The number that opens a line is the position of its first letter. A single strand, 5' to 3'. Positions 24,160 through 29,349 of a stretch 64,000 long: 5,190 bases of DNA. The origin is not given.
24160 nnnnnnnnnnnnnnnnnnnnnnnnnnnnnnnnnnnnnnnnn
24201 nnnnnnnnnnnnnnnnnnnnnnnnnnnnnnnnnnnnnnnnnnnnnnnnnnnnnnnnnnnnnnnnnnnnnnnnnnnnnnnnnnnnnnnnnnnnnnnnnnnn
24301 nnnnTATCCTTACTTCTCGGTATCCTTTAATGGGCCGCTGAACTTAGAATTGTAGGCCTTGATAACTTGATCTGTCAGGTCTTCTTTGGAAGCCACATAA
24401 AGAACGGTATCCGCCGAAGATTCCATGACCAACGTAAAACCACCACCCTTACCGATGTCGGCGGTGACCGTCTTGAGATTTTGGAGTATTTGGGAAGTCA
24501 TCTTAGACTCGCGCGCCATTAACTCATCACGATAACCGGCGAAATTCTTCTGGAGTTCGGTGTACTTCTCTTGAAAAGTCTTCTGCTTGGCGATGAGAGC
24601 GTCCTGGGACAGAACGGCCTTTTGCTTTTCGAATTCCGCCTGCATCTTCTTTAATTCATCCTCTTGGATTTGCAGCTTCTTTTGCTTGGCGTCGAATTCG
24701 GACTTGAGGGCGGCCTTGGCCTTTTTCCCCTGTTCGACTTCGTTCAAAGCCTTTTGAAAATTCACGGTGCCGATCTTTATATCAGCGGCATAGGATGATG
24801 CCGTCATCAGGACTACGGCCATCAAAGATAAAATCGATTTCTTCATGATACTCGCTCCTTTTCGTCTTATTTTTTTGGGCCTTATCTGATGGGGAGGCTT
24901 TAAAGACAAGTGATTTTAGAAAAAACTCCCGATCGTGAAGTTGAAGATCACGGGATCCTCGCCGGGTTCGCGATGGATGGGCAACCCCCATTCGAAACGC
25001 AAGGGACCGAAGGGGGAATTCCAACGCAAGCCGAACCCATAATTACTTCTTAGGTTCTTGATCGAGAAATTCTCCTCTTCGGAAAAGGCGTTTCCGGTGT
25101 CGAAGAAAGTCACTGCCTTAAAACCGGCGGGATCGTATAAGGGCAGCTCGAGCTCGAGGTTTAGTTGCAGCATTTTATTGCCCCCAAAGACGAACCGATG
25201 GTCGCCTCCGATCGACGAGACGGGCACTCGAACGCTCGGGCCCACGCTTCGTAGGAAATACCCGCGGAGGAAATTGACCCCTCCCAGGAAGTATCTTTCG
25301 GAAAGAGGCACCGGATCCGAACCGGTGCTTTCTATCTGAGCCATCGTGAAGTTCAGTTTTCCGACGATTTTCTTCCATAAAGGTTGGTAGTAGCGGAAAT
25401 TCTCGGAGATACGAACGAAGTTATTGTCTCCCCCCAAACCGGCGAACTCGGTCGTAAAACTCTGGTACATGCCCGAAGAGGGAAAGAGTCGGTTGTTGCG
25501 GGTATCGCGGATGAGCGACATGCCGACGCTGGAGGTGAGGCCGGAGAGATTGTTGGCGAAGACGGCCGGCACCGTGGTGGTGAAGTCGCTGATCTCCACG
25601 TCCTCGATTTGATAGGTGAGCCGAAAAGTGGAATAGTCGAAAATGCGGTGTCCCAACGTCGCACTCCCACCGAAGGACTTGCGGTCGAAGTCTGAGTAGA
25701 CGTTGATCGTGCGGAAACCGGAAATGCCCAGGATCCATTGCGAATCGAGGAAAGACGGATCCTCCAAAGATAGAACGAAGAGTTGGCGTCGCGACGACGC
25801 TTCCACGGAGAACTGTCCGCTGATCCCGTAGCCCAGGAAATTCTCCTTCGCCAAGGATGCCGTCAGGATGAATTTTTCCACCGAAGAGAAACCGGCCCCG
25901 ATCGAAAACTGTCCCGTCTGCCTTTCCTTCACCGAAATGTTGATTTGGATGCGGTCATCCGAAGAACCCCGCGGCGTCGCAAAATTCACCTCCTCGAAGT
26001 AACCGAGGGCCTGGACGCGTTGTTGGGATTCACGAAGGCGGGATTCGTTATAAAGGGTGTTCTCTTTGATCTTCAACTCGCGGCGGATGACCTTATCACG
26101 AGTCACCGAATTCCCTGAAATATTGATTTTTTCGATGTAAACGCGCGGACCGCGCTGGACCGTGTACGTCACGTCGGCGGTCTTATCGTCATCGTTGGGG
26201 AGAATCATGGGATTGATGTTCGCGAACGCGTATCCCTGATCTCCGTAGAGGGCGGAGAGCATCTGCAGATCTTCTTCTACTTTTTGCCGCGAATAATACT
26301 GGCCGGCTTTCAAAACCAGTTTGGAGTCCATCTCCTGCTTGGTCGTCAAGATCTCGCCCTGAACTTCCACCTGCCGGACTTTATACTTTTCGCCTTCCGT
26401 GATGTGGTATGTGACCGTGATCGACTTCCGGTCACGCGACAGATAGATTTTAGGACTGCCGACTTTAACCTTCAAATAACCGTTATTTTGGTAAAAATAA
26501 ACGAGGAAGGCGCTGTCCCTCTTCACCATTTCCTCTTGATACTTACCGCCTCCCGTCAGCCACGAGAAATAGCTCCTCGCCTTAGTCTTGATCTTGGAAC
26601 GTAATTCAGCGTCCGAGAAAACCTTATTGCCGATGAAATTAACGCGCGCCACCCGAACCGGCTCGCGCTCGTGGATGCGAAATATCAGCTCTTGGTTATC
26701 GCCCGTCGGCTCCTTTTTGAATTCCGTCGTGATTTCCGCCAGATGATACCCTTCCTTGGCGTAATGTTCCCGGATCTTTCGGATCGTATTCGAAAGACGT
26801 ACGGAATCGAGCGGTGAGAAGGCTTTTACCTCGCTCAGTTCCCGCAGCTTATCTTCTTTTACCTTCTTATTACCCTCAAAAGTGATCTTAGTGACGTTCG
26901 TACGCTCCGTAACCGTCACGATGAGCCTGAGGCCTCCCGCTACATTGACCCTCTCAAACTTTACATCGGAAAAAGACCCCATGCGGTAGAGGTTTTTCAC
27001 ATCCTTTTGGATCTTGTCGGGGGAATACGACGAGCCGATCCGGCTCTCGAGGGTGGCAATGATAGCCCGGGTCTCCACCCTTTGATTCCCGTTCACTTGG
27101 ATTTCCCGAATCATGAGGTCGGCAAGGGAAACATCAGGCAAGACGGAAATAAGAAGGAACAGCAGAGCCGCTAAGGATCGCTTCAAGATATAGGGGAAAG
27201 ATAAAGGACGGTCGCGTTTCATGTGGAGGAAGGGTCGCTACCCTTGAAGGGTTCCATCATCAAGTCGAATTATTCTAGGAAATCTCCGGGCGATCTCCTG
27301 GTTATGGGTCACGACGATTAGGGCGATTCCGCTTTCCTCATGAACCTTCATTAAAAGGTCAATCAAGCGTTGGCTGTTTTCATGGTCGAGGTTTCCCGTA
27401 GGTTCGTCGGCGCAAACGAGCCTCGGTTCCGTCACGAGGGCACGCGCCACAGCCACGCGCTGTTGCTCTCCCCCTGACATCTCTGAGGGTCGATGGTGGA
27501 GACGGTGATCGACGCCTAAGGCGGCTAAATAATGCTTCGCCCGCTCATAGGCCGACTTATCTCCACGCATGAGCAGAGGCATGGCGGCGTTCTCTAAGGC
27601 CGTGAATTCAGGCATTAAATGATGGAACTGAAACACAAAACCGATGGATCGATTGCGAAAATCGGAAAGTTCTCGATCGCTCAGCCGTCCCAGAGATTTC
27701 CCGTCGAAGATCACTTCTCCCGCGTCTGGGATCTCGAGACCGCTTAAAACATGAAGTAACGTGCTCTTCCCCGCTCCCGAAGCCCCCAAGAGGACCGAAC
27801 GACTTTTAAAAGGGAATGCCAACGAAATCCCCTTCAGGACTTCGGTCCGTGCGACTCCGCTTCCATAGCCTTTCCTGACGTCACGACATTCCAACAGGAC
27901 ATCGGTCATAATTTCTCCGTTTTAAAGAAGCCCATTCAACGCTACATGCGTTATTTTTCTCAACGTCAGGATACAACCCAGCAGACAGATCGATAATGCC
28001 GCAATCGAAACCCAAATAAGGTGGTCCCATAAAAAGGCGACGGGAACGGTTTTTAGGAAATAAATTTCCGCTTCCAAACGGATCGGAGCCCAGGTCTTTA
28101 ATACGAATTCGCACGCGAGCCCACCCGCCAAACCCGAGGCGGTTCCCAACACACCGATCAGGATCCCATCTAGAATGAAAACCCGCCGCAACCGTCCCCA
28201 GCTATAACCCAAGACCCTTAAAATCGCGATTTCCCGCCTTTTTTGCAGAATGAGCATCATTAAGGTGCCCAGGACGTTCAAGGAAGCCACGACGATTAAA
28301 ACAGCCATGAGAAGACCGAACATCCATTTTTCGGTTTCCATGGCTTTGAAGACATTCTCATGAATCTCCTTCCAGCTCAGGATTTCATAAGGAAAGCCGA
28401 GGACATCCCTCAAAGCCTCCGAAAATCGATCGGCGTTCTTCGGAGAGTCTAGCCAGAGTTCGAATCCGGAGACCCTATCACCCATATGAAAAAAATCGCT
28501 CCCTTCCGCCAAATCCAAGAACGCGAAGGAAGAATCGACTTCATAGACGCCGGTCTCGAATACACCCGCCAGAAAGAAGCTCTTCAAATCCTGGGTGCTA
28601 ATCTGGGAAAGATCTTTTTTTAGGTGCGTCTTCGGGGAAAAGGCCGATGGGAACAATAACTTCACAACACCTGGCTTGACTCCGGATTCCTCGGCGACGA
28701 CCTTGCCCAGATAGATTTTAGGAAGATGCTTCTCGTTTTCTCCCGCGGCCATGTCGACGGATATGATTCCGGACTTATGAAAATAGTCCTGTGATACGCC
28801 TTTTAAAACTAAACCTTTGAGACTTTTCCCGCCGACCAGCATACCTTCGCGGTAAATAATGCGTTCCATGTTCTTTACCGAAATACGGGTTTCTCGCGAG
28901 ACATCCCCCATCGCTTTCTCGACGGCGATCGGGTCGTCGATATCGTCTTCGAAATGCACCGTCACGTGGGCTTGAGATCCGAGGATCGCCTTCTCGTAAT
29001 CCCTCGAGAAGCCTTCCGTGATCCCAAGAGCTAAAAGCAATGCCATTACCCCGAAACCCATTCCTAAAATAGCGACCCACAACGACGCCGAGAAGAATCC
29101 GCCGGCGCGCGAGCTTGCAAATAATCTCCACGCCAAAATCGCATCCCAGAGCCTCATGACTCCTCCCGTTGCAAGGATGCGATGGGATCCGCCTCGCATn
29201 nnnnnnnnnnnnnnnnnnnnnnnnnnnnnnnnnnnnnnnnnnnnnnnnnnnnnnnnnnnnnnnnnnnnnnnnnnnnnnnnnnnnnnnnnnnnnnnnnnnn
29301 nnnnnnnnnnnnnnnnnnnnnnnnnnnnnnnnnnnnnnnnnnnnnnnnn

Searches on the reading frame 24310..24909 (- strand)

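Call 20: search_protein_families(library=pfam, proteins=[window:24310-24909:-], max_evalue=0.00001)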
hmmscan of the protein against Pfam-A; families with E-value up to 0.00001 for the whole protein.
window:24310-24909:- (199 aa): 1 family
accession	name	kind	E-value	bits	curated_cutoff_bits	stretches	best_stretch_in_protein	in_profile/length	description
PF03938.19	OmpH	-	6.6e-27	94.9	32.4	1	45-185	1-140/141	Outer membrane protein (OmpH-like)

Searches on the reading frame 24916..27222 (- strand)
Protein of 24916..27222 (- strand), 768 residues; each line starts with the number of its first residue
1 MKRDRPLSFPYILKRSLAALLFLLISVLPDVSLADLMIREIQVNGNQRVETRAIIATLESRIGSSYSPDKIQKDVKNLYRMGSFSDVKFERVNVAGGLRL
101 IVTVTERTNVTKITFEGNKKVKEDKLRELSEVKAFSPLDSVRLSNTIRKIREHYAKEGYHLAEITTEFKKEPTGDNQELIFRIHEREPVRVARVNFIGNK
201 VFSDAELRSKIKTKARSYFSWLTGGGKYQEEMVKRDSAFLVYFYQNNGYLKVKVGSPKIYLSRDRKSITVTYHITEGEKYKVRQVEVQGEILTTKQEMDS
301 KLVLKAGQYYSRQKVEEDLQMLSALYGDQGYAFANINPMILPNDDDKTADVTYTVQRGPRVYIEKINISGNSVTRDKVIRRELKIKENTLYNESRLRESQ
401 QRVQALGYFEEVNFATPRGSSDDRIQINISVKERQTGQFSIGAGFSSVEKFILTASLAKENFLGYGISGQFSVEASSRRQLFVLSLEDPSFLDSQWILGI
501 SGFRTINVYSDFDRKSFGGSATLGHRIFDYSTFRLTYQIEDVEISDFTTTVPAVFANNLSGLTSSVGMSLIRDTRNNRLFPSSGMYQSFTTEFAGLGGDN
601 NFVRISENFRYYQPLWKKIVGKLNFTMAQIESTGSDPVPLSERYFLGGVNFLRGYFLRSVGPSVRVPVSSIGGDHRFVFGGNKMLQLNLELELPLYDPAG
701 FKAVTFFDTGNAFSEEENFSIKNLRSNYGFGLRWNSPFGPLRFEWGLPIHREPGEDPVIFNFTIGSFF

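Call 20: search_protein_families(library=pfam, proteins=[window:24916-27222:-], max_evalue=0.00001)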
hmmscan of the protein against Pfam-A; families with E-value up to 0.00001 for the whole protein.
window:24916-27222:- (768 aa): 4 families
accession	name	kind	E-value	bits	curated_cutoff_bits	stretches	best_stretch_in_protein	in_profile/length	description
PF07244.20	POTRA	-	1.4e-69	231.2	21.3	5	280-358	1-79/79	Surface antigen variable number repeat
PF01103.29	Omp85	-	7.1e-59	200.4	24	1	461-768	1-325/325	Omp85 superfamily domain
PF08478.15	POTRA_1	-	5.2e-09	36.7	23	0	363-412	3-52/69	POTRA domain, FtsQ-type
PF08479.16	POTRA_2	-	1.7e-07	31.4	24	0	109-164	2-57/76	POTRA domain, ShlB-type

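Call 84: find_homologous_proteins(query=window:24916-27222:-, max_evalue=1e-50)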
Query window:24916-27222:- (768 aa): 3221 proteins with E <= 1e-50 among 8000 candidates; the best 120 are listed.
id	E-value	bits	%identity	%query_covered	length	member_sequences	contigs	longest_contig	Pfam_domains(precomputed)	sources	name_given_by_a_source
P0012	0.0e+0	1715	100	100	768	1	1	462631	PF08479.17,PF08478.16,PF07244.21,PF01103.30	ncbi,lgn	-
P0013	0.0e+0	1486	88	96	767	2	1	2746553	PF08479.17,PF08478.16,PF07244.21,PF01103.30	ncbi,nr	ncbi:MAG: outer membrane protein assembly factor BamA [Deltaproteobacteria bacterium]|nr:MAG: outer 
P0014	0.0e+0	1423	81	99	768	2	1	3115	PF08479.17,PF08478.16,PF07244.21,PF01103.30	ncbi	-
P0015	0.0e+0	1221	70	96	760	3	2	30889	PF08479.17,PF08478.16,PF07244.21,PF01103.30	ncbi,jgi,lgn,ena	-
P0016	0.0e+0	1185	67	98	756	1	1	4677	PF08479.17,PF08478.16,PF07244.21,PF01103.30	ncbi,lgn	-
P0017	0.0e+0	1184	67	97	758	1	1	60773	PF08479.17,PF08478.16,PF07244.21,PF01103.30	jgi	jgi:outer membrane protein insertion porin family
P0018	0.0e+0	1172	66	98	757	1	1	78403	PF08479.17,PF08478.16,PF07244.21,PF01103.30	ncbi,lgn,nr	ncbi:MAG TPA: outer membrane protein assembly factor BamA [bacterium]|nr:outer membrane protein asse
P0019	0.0e+0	1168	67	98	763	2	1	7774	PF08479.17,PF08478.16,PF07244.21,PF01103.30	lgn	-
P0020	0.0e+0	1166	67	97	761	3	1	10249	PF08479.17,PF08478.16,PF07244.21,PF01103.30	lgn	-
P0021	0.0e+0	1165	65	98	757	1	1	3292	PF08479.17,PF08478.16,PF07244.21,PF01103.30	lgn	-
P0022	0.0e+0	1164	67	97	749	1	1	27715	PF08479.17,PF08478.16,PF07244.21,PF01103.30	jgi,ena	-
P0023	0.0e+0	1160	66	96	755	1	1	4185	PF08479.17,PF08478.16,PF07244.21,PF01103.30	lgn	-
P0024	0.0e+0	1159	65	98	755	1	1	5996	PF08479.17,PF08478.16,PF07244.21,PF01103.30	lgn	-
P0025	0.0e+0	1158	66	98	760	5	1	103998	PF08479.17,PF08478.16,PF07244.21,PF01103.30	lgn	-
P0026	0.0e+0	1157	66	95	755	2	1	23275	PF08479.17,PF07244.21,PF01103.30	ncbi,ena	-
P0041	0.0e+0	1080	63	95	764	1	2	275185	PF08479.17,PF08478.16,PF07244.21,PF01103.30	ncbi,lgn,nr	ncbi:MAG: outer membrane protein assembly factor BamA [Deltaproteobacteria bacterium]|nr:outer membr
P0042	0.0e+0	1076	61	98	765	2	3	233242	PF08479.17,PF08478.16,PF07244.21,PF01103.30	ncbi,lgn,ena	-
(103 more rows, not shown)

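Call 86: find_encoding_contigs(protein=P0015, flank=10000, max_places=1)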
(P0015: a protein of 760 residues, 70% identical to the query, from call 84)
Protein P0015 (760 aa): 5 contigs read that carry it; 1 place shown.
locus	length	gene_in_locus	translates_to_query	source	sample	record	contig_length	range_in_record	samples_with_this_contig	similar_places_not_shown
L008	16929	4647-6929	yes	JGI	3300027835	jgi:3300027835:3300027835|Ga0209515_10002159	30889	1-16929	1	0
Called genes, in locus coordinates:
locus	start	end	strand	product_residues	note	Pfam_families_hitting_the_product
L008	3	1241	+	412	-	?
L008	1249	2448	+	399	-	PF12704:MacB_PCD, PF02687:FtsX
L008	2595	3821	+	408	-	PF12704:MacB_PCD, PF02687:FtsX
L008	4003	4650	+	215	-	PF00005:ABC_tran, PF02463:SMC_N (faint), PF13304:AAA_21 (faint)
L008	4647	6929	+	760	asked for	PF07244:POTRA, PF08478:POTRA_1 (faint), PF08479:POTRA_2 (faint), PF07244:POTRA, PF01103:Omp85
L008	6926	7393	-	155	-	PF13470:PIN_3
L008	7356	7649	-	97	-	-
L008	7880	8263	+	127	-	PF00072:Response_reg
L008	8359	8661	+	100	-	PF01541:GIY-YIG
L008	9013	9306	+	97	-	-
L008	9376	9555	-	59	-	-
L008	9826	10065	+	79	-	PF10387:DUF2442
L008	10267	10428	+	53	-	-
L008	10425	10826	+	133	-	PF01850:PIN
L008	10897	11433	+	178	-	PF03938:OmpH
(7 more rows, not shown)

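Call 87: find_encoding_contigs(protein=P0025, flank=10000, max_places=1)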
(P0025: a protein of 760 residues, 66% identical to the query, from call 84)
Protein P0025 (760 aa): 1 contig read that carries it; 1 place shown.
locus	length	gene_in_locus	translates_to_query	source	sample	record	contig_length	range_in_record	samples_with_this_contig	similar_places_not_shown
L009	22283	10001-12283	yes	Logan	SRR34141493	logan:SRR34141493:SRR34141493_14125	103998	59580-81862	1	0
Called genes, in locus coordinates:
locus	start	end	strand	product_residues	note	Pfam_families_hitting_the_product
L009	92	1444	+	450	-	PF01336:tRNA_anti-codon, PF00152:tRNA-synt_2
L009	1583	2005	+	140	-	-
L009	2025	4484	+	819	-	PF00004:AAA (weak)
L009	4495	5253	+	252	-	-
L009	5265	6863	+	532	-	-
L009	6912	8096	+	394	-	PF12704:MacB_PCD, PF02687:FtsX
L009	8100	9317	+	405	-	PF12704:MacB_PCD (weak), PF02687:FtsX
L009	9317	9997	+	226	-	PF00005:ABC_tran, PF13304:AAA_21 (faint)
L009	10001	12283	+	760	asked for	PF07244:POTRA, PF08478:POTRA_1 (faint), PF08479:POTRA_2 (faint), PF07244:POTRA, PF01103:Omp85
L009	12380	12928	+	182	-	PF03938:OmpH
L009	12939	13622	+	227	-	PF03966:Trm112p, PF16697:Yop-YscD_cpl, PF00498:FHA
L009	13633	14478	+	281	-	PF03755:YicC-like_N, PF08340:YicC-like_C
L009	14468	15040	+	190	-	PF00625:Guanylate_kin, PF13401:AAA_22 (faint), PF25199:nSTAND_NTPase5 (faint)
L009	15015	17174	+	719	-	PF01966:HD, PF13328:HD_4, PF04607:RelA_SpoT, PF02824:TGS, PF19296:RelA_AH, PF28438:RelA_RIS, PF01842:ACT, PF13291:ACT_4, +1 more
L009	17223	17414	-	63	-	PF00830:Ribosomal_L28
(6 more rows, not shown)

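Call 88: find_encoding_contigs(protein=P0041, flank=10000, max_places=1)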
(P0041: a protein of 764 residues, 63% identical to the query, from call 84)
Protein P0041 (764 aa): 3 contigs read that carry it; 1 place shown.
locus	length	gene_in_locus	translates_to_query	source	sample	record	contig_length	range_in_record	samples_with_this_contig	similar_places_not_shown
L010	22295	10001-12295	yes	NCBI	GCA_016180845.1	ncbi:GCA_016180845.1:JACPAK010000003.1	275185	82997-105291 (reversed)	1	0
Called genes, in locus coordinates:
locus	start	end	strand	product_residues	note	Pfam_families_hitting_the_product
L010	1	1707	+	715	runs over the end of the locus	PF07697:7TMR-HDED, PF07698:7TM-7TMR_HD, PF01966:HD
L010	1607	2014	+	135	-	PF02130:YbeY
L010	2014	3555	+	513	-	PF20154:LNT_N, PF00795:CN_hydrolase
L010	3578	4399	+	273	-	-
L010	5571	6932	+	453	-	PF01336:tRNA_anti-codon, PF00152:tRNA-synt_2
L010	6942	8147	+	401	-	PF12704:MacB_PCD (weak), PF02687:FtsX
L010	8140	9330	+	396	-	PF12704:MacB_PCD, PF02687:FtsX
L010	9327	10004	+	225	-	PF00005:ABC_tran, PF13304:AAA_21 (faint)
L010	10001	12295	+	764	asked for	PF07244:POTRA (weak), PF08478:POTRA_1 (faint), PF08479:POTRA_2 (faint), PF07244:POTRA, PF01103:Omp85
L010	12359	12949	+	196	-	-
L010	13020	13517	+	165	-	-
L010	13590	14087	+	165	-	-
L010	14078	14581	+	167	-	-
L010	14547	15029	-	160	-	PF03061:4HBT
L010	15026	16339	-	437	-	PF05496:RuvB_N, PF00158:Sigma54_activat (faint), PF01078:Mg_chelatase (faint), PF13173:AAA_14 (weak), PF00004:AAA, PF07728:AAA_5, PF16193:AAA_assoc_2, PF12002:MgsA_C, +2 more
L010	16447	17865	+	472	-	PF01523:PmbA_TldD_1st (weak), PF19290:PmbA_TldD_2nd, PF19289:PmbA_TldD_3rd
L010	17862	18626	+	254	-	PF00481:PP2C, PF13672:PP2C_2, PF07228:SpoIIE (faint)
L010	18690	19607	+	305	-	PF01551:Peptidase_M23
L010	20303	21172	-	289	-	PF05114:MbnB_TglH_ChrH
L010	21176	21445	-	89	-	-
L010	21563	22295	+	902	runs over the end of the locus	PF07517:SecA_DEAD, PF00270:DEAD (weak), PF01043:SecA_PP_bind, PF21090:P-loop_SecA, PF07516:SecA_SW, PF02810:SEC-C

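Call 89: find_encoding_contigs(protein=P0042, flank=10000, max_places=1)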
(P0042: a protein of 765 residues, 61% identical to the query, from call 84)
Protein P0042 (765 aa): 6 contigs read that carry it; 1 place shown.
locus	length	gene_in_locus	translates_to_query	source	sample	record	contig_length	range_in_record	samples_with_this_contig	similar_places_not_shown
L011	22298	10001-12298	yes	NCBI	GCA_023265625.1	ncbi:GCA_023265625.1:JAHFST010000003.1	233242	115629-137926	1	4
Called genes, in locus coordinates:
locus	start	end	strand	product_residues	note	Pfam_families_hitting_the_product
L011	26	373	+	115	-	PF01894:YjbQ (faint)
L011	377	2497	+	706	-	PF07697:7TMR-HDED, PF07698:7TM-7TMR_HD, PF01966:HD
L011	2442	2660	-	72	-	-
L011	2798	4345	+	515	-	PF20154:LNT_N, PF00795:CN_hydrolase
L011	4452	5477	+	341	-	PF03462:PCRF, PF00472:RF-1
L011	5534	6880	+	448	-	PF01336:tRNA_anti-codon, PF00152:tRNA-synt_2, PF01409:tRNA-synt_2d (faint)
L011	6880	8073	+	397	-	PF12704:MacB_PCD (weak), PF02687:FtsX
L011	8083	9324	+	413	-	PF12704:MacB_PCD, PF02687:FtsX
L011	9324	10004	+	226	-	PF00005:ABC_tran, PF02463:SMC_N (faint), PF13304:AAA_21 (faint)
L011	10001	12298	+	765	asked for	PF07244:POTRA, PF08478:POTRA_1 (faint), PF08479:POTRA_2 (faint), PF07244:POTRA, PF01103:Omp85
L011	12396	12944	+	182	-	PF03938:OmpH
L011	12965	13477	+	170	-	PF16697:Yop-YscD_cpl, PF00498:FHA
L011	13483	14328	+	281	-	PF03755:YicC-like_N, PF08340:YicC-like_C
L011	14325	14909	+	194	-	PF00625:Guanylate_kin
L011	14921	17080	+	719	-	PF01966:HD, PF13328:HD_4, PF04607:RelA_SpoT, PF02824:TGS, PF19296:RelA_AH, PF28438:RelA_RIS, PF01842:ACT, PF13291:ACT_4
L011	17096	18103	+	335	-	PF13310:Virulence_RhuM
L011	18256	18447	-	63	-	PF00830:Ribosomal_L28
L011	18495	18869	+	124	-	PF02021:UPF0102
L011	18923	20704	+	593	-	PF00501:AMP-binding, PF23562:AMP-binding_C_3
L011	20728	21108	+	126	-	PF09685:MamF_MmsF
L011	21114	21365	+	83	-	PF10825:DUF2752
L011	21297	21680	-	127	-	-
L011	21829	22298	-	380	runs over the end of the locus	PF01966:HD, PF13286:HD_assoc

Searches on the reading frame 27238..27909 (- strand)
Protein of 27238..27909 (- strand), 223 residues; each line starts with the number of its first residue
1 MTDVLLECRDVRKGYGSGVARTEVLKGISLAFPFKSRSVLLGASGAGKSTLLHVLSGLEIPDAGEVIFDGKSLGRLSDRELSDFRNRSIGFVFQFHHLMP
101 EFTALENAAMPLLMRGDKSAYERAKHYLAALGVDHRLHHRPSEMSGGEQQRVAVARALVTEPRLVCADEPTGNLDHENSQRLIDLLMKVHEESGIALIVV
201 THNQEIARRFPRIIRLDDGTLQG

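Call 20: search_protein_families(library=pfam, proteins=[window:27238-27909:-], max_evalue=0.00001)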
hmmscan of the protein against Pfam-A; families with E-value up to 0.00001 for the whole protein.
window:27238-27909:- (223 aa): 2 families
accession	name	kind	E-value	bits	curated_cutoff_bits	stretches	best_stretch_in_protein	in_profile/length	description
PF00005.33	ABC_tran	-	4.3e-33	115.3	25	1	25-171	1-136/137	ABC transporter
PF13304.12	AAA_21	-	4.3e-09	37.3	27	0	141-206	235-302/304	AAA domain, putative AbiEii toxin, Type IV TA system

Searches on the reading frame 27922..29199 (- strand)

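Call 20: search_protein_families(library=pfam, proteins=[window:27922-29199:-], max_evalue=0.00001)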
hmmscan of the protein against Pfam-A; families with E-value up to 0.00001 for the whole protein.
window:27922-29199:- (425 aa): 2 families
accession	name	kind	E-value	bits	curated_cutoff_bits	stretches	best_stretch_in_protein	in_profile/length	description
PF02687.27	FtsX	-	4.4e-16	59.5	25.5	1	296-418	2-117/120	FtsX-like permease C-terminal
PF12704.14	MacB_PCD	-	5e-07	30.6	27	1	42-265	3-206/207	MacB-like periplasmic core domain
